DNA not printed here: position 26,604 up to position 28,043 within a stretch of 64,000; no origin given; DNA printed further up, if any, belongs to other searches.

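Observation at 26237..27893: Overlapping XRE-ImmA/IrrE protease fusion plus DUF4411 PIN-like nuclease: candidate uncharacterised defence / toxin-antitoxin-like module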

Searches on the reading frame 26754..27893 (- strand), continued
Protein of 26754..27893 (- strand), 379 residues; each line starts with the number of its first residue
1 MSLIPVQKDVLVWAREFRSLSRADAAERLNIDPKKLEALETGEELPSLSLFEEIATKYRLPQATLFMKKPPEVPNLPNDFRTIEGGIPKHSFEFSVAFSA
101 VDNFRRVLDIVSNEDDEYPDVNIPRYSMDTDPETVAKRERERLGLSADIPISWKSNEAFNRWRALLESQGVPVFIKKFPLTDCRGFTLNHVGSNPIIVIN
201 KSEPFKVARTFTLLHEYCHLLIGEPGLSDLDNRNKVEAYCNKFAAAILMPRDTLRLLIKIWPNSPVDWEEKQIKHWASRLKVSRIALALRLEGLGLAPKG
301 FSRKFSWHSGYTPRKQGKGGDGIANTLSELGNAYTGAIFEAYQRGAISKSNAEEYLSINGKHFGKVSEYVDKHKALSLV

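Call 43: predict_structure(alignment_id=A2)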
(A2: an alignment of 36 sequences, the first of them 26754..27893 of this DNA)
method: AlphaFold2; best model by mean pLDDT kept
length: 379 residues; sequences in the alignment: 36
mean_pLDDT: 91.1   pTM: 0.90
mean pLDDT of the five models: 91.1, 89.3, 88.0, 87.8, 86.9
residues with pLDDT >= 90: 293; 70-90: 65; 50-70: 20; < 50: 1
segments of 3 or more residues with pLDDT < 50: none
pLDDT, mean of each block of 10 residues (from residue 1): 88 95 96 96 94 95 91 86 67 94 94 92 94 97 89 89 95 95 91 89 90 97 90 91 95 92 94 93 92 95 80 59 92 96 97 96 96 88
secondary structure, 60 per line:
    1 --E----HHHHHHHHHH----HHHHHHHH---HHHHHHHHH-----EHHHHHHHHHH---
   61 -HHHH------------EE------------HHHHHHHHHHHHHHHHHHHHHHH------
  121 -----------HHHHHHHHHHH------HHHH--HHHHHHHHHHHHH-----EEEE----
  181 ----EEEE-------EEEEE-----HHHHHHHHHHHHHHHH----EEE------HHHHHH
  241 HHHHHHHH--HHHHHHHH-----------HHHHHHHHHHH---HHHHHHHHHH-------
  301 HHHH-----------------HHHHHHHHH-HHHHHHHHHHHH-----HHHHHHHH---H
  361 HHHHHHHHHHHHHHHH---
elements in order: H8-17 H22-29 H33-41 H48-57 H62-65 H92-114 H132-142 H149-152 H155-167 E173-176 E185-188 E196-200 H206-221 E226-228 H235-248 H251-258 H270-280 H284-293 H301-304 H322-330 H332-343 H349-356 H360-376

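Call 48: fold_search(model_id=the predicted structure, library=pdb)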
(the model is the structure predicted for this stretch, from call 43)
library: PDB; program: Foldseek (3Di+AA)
matches with E <= 10: 524; with E <= 0.001: 0
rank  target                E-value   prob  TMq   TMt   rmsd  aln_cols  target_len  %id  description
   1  7t5t                  1.4e-03  1.00  0.30  0.39   6.1       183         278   17  Structure of Thauera sp. K11 CapP (released 2022-09-14)
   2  3u3w_A                4.4e-03  0.75  0.16  0.20  22.1       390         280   11  Crystal Structure of Bacillus thuringiensis PlcR in complex with the peptide PapR7 and DNA (released 2013-01-09)
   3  3dti                  7.2e-03  1.00  0.27  0.40   6.8       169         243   23  Crystal structure of the IRRE protein, a central regulator of DNA damage repair in deinococcaceae (released 2009-02-10)
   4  3dte                  7.9e-03  1.00  0.26  0.38   7.1       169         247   24  Crystal structure of the IRRE protein, a central regulator of DNA damage repair in deinococcaceae (released 2009-02-10)
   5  6hu8                  1.4e-02  0.47  0.15  0.19  22.9       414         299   13  Apo form of the competence regulator ComR from Streptococcus vestibularis (released 2019-10-23)
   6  5juf                  1.7e-02  0.41  0.15  0.19  22.8       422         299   13  Crystal structure of the apo form of ComR from S. thermophilus. (released 2016-10-26)
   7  2qfc_A                1.8e-02  0.35  0.14  0.18  22.6       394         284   12  Crystal Structure of Bacillus thuringiensis PlcR complexed with PapR (released 2007-11-06)
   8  5jub_B                1.9e-02  0.51  0.17  0.20  21.7       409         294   13  Crystal structure of ComR from S.thermophilus in complex with DNA and its signalling peptide ComS. (released 2016-10-26)
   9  6qer_A                2.1e-02  0.38  0.15  0.18  23.2       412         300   12  Apo Form Of ComR From S. Thermophilus in space group C2 (released 2019-02-20)
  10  6jq1_B                2.2e-02  1.00  0.16  0.43  15.8       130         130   20  Crystal Structure of DdrO from Deinococcus geothermalis (released 2019-08-28)
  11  2b5a_B                3.3e-02  1.00  0.15  0.74   1.0        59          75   20  C.BclI, Control Element of the BclI Restriction-Modification System (released 2006-01-03)
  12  6jq1_A                3.5e-02  1.00  0.16  0.45  14.0        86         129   27  Crystal Structure of DdrO from Deinococcus geothermalis (released 2019-08-28)
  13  6b9t_E                3.8e-02  1.00  0.16  0.14   4.7        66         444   21  Crystal structure of MPnS with substrate 2-hydroxyethylphosphonate (2-HEP) and Fe(II) bound (released 2017-12-20)
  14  6rnx_A                3.8e-02  1.00  0.16  0.46  16.0       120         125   20  Crystal structure of the essential repressor DdrO from radiation-resistant Deinococcus bacteria (Deinococcus deserti) (released 2019-10-09)
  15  5fd4_A                3.8e-02  0.33  0.15  0.19  21.8       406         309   12  Crystal Structure of ComR from Streptococcus suis (released 2016-11-02)
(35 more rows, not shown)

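Call 63: search_dna_similar(query=window:26754-27893:-, collection=plasmids, mode=protein, max_rows=15)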
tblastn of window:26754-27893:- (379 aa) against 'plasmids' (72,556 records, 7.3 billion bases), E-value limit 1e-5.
Records with a match: 85; places in all: 85; records where one place covers at least 80% of the query: 10.
Best place of each record, by identity: <60% 85.
By first word of the organism name: Rhizobium 22; Sinorhizobium 18; Acinetobacter 7; Pseudosulfitobacter 3; Enterobacter 3; Arthrobacter 2; Rhodococcus 2; Roseicitreum 2; Neorhizobium 2; Methylorubrum 1; and 23 more.
By predicted mobility (MOB-suite, as given by PLSDB): conjugative 40; non-mobilizable 25; mobilizable 20.
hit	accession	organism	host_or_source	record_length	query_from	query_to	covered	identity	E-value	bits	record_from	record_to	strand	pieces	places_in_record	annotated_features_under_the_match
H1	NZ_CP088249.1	Methylorubrum sp. B1-46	single cell,human skin swab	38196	10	361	93%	30.4%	3e-27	120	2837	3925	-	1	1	ImmA/IrrE family metallo-endopeptidase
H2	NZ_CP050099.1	Rhizobium leguminosarum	Trifolium pratense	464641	4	369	97%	27.6%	2e-25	115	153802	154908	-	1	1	XRE family transcriptional regulator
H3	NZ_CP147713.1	Bradyrhizobium septentrionale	Glycine max,cell culture,Root nodule ...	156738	10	343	88%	29.9%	3e-29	126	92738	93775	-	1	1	XRE family transcriptional regulator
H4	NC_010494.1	Arthrobacter sp. AK-1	-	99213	4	356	93%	27.4%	2e-22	106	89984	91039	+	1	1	ImmA/IrrE family metallo-endopeptidase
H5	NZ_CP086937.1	Pseudosulfitobacter pseudonitzschiae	Skeletonema costatum,The surface ...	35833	4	373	98%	25.3%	2e-21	103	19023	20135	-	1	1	ImmA/IrrE family metallo-endopeptidase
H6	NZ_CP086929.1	Pseudosulfitobacter pseudonitzschiae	Skeletonema costatum,The surface ...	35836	4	373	98%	25.3%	2e-21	103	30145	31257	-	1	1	ImmA/IrrE family metallo-endopeptidase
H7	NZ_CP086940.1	Pseudosulfitobacter pseudonitzschiae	Skeletonema costatum,The surface ...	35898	4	373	98%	25.3%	2e-21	103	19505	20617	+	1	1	ImmA/IrrE family metallo-endopeptidase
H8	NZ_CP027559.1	Rhodococcus rhodochrous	mixed culture,sewage tank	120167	5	368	96%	25.5%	1e-20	101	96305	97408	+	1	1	XRE family transcriptional regulator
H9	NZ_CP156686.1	Burkholderia stagnalis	Bacterial cells,soils collected in ...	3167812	6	284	74%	32.6%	1e-22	107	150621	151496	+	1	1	none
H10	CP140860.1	Rhizobium ruizarguesonis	Trifolium pratense,whole organism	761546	18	339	85%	28.1%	7e-16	87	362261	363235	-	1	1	ImmA/IrrE family metallo-endopeptidase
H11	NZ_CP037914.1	Sphingomonas sp. AAP5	water column of an alpine lake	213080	10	368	95%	24.8%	5e-12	75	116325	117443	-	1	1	XRE family transcriptional regulator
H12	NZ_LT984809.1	Cupriavidus taiwanensis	-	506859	6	284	74%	30.7%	1e-20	101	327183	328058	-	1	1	ImmA/IrrE family metallo-endopeptidase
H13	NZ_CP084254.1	Caballeronia sp. Sq4a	Anasa tristis,Cell culture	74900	6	250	65%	33.2%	3e-22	106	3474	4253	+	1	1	XRE family transcriptional regulator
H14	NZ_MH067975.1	Arthrobacter sp.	-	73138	4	285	74%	27.6%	2e-13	79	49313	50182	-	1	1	ImmA/IrrE family metallo-endopeptidase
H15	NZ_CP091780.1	Enterobacter mori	Pure isolate,freshwater stream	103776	1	284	75%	27.0%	1e-14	83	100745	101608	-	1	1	XRE family transcriptional regulator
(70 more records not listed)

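Call 64: search_dna_similar(query=window:26754-27893:-, collection=phages, mode=protein, max_rows=15)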
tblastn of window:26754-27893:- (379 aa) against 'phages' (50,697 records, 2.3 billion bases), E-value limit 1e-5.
Records with a match: 5; places in all: 5; records where one place covers at least 80% of the query: 1.
Best place of each record, by identity: <60% 5.
By first word of the organism name: Bacteriophage 3; Gordonia 2.
By host as written in the record: - 3; Gordonia terrae 3612 2.
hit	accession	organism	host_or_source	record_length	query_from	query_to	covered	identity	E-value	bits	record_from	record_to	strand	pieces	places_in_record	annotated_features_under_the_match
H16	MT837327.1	Bacteriophage sp.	human fecal samples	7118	6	370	96%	27.7%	3e-24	110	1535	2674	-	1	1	record has no annotation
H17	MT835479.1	Bacteriophage sp.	human fecal samples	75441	4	255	66%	27.5%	7e-10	67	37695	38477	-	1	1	record has no annotation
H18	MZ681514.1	Gordonia phage Malibo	Gordonia terrae 3612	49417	1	252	66%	26.2%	6e-7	57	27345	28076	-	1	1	34: helix-turn-helix DNA binding protein | 35: hypothetical protein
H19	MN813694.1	Gordonia phage Opie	Gordonia terrae 3612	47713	1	252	66%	26.2%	6e-7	57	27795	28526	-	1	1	33: hypothetical protein | 34: hypothetical protein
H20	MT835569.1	Bacteriophage sp.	human fecal samples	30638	34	251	58%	24.5%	3e-6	56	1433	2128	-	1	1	record has no annotation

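Call 65: get_annotated_region(hit=H1, flank=2500)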
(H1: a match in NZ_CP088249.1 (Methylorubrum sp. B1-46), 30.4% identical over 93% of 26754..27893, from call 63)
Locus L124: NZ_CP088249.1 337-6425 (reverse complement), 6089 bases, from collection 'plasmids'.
description: Methylorubrum sp. B1-46 plasmid pB146-2, complete sequence
organism: Methylorubrum sp. B1-46 (NCBI taxid 2897334)
taxonomy: Bacteria; Pseudomonadota; Alphaproteobacteria; Hyphomicrobiales; Methylobacteriaceae; Methylorubrum; Methylorubrum sp. B1-46
host: -; source: single cell,human skin swab; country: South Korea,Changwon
typing (MOB-suite, as given by PLSDB): non-mobilizable
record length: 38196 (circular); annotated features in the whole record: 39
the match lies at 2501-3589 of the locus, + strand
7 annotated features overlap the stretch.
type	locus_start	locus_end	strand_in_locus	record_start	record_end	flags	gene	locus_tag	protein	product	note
CDS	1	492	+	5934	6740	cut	-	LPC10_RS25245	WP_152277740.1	hypothetical protein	-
CDS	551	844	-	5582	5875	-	-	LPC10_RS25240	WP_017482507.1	hypothetical protein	-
CDS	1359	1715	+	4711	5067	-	-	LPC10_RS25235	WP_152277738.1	DUF2958 domain-containing protein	-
CDS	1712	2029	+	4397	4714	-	-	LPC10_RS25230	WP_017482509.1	hypothetical protein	-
CDS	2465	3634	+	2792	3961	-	-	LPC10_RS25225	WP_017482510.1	ImmA/IrrE family metallo-endopeptidase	-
CDS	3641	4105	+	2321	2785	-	-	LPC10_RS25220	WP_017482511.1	DUF4411 family protein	-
CDS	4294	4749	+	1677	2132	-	-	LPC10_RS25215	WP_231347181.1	hypothetical protein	-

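Call 66: get_annotated_region(hit=H5, flank=2500)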
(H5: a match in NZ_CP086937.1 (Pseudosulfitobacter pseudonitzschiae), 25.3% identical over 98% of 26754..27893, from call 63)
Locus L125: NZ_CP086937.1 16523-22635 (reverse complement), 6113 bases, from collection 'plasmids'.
description: Pseudosulfitobacter pseudonitzschiae strain SC1-30 plasmid P7, complete sequence
organism: Pseudosulfitobacter pseudonitzschiae (NCBI taxid 1402135)
taxonomy: Bacteria; Pseudomonadota; Alphaproteobacteria; Rhodobacterales; Roseobacteraceae; Pseudosulfitobacter; Pseudosulfitobacter pseudonitzschiae
host: -; source: Skeletonema costatum,The surface seawater at the Pearl River Estuary; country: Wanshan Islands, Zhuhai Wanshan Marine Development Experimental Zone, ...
typing (MOB-suite, as given by PLSDB): conjugative; replicon rep_cluster_784; relaxase MOBQ,MOBQ; mating-pair formation MPF_T
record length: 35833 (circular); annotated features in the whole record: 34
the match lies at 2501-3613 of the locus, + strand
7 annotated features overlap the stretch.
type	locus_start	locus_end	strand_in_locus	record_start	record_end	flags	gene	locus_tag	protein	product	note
CDS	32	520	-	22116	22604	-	-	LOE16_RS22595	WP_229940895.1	hypothetical protein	-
CDS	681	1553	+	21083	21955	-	-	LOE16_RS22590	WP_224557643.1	LysR family transcriptional regulator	GO:0006355 - regulation of DNA-templated transcription [Evidence IEA]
CDS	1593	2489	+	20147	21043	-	-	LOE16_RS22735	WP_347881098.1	recombinase family protein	GO:0006310 - DNA recombination [Evidence IEA]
CDS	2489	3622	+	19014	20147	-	-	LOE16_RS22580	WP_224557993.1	ImmA/IrrE family metallo-endopeptidase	-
CDS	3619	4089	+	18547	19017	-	-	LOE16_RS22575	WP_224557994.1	PIN domain-containing protein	-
CDS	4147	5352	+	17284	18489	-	-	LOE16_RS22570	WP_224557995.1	Swt1 family HEPN domain-containing protein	-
CDS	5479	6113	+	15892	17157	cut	dcm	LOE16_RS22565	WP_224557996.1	DNA (cytosine-5-)-methyltransferase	GO:0006304 - DNA modification [Evidence IEA]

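Call 67: get_annotated_region(hit=H3, flank=2500)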
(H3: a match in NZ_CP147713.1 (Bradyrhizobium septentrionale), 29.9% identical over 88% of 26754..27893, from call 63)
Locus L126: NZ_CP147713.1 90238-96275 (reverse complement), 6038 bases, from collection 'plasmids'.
description: Bradyrhizobium septentrionale strain 5S5 plasmid pBs5S5a, complete sequence
organism: Bradyrhizobium septentrionale (NCBI taxid 1404411)
taxonomy: Bacteria; Pseudomonadota; Alphaproteobacteria; Hyphomicrobiales; Nitrobacteraceae; Bradyrhizobium; Bradyrhizobium septentrionale
host: -; source: Glycine max,cell culture,Root nodule from soybean plant inoculated with root zone soil from Apios americana; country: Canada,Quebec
typing (MOB-suite, as given by PLSDB): conjugative; replicon rep_cluster_506; relaxase MOBP; mating-pair formation MPF_T
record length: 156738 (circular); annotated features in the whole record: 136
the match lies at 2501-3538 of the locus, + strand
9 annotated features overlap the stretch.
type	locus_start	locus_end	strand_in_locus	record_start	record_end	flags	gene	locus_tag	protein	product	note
CDS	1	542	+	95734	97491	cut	-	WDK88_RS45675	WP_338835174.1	SIR2 family protein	-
CDS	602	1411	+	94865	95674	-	-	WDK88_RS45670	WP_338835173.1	hypothetical protein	-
CDS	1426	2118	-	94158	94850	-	-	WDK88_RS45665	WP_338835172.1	helix-turn-helix transcriptional regulator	-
CDS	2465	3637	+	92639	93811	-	-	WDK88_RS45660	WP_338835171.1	XRE family transcriptional regulator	-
CDS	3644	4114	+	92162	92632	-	-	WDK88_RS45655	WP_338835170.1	DUF4411 family protein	-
CDS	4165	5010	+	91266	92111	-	-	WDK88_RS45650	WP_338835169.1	hypothetical protein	-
CDS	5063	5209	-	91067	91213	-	-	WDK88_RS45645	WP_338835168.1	WGR domain-containing protein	-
CDS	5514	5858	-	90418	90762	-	-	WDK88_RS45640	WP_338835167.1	recombinase family protein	GO:0006310 - DNA recombination [Evidence IEA]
CDS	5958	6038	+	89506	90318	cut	-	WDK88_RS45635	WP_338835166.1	hypothetical protein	-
